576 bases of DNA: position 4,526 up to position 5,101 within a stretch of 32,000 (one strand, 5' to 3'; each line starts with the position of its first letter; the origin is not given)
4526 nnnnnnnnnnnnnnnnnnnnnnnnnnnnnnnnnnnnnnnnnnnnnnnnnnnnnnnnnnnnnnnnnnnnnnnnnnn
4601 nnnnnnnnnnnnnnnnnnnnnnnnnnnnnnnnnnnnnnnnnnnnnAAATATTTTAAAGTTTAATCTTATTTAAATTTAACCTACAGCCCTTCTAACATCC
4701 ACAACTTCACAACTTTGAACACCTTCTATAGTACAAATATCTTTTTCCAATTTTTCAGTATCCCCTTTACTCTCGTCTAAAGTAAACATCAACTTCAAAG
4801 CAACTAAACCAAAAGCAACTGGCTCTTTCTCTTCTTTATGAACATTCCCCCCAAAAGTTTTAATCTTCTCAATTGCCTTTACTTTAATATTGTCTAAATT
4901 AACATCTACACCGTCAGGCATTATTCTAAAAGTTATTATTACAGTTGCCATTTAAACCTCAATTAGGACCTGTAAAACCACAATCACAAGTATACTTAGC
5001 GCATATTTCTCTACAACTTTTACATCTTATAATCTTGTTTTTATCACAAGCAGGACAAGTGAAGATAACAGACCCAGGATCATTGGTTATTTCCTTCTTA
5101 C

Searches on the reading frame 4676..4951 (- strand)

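Call 5: search_protein_families(library=pfam, proteins=[window:4676-4951:-], max_evalue=0.1)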
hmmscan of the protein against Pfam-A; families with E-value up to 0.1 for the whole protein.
window:4676-4951:- (91 aa): 1 family
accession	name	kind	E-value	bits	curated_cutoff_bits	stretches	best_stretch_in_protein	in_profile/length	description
PF00736.24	EF1_GNE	-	5.6e-19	68.5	20.8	1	6-88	2-87/88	EF-1 guanine nucleotide exchange domain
